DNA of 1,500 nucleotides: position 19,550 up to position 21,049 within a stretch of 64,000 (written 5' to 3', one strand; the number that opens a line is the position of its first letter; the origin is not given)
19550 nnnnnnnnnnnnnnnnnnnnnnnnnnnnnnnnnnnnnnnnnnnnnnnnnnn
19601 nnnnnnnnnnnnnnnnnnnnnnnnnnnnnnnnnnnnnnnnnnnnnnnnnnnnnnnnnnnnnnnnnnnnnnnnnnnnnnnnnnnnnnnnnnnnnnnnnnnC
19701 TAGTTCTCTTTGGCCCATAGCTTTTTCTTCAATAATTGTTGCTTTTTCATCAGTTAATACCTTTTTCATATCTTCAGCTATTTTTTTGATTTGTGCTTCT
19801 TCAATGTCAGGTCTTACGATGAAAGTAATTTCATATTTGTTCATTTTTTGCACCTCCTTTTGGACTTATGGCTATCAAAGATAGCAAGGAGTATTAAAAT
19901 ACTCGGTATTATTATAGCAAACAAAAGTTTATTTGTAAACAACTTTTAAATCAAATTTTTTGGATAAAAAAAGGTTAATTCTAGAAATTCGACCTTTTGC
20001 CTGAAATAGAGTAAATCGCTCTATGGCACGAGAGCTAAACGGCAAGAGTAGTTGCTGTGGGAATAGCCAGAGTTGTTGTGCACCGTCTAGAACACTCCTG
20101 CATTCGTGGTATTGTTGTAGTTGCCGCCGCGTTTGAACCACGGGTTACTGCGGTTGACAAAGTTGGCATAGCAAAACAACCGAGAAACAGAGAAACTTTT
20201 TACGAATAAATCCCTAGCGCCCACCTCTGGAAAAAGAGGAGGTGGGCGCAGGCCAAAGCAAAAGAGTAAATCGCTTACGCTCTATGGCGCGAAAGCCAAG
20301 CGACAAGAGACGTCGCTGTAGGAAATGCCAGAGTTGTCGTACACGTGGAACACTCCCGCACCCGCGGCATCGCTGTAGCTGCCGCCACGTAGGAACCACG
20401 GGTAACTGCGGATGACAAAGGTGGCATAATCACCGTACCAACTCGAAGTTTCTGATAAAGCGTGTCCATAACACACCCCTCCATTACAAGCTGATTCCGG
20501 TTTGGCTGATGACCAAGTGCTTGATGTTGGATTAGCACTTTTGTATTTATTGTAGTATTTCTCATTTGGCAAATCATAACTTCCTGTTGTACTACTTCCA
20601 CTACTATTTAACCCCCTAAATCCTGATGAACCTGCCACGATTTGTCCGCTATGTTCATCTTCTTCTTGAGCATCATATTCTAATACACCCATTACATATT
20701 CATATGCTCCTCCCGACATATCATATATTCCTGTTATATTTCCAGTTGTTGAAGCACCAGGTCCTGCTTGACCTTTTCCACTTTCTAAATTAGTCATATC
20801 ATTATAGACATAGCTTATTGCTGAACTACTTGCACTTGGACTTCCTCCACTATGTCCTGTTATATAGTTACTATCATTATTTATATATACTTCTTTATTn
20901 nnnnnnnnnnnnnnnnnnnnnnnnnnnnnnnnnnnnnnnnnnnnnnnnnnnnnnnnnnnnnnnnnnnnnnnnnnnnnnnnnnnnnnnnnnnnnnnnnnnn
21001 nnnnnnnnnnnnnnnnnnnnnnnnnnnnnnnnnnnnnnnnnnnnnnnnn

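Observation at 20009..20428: DGR-type variable/template repeat pair at the 3' end of a surface-protein gene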

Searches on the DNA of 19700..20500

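Call 62: search_rna_families(source=window, start=19700, end=20500, threshold=evalue, max_evalue=10)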
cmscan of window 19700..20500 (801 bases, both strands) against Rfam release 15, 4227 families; matches with E-value up to 10: 7.
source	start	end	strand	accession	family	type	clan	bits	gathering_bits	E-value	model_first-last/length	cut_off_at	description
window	19912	20027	+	RF02905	sRNA41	Gene; sRNA;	-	20.8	45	0.89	1-113/113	no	Archaeal Small RNA 41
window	19982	20014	+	RF02929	algC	Cis-reg;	-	19.8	33.8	0.32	1-52/52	no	algC RNA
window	20216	20250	+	RF01836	weev_FSE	Cis-reg; frameshift_element;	-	18.2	40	6.5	1-27/27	no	ribosomal frameshift site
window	20065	20163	+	RF02169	PVT1_6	Gene; lncRNA;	-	16.2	45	2.8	1-113/113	no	Pvt1 oncogene conserved region 6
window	20203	20262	-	RF00688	MIR394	Gene; miRNA;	-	15.3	60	5.7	1-109/109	no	MIR394 microRNA precursor family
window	19748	19802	-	RF01306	sR52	Gene; snRNA; snoRNA; CD-box;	-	14.2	50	2.9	1-60/60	no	Small nucleolar RNA sR52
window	20271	20318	-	RF03036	osmY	Gene; sRNA;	-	12.6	46.9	5.9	2-48/72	no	osmY RNA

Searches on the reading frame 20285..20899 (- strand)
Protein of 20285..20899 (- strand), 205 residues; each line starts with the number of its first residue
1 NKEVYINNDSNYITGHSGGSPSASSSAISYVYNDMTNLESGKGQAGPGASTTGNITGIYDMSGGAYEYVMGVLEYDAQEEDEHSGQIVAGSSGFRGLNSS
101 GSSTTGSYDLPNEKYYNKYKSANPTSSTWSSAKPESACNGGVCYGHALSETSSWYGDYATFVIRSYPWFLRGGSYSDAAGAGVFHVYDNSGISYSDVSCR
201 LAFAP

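Call 41: search_protein_families(library=pfam, proteins=[window:20285-20899:-], max_evalue=1)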
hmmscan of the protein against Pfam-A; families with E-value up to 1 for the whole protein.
window:20285-20899:- (205 aa): 1 family
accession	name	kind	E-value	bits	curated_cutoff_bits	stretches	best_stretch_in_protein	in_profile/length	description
PF03781.23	FGE-sulfatase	-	0.0035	17.5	23.3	1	28-88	148-217/255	Sulfatase-modifying factor enzyme 1-like domain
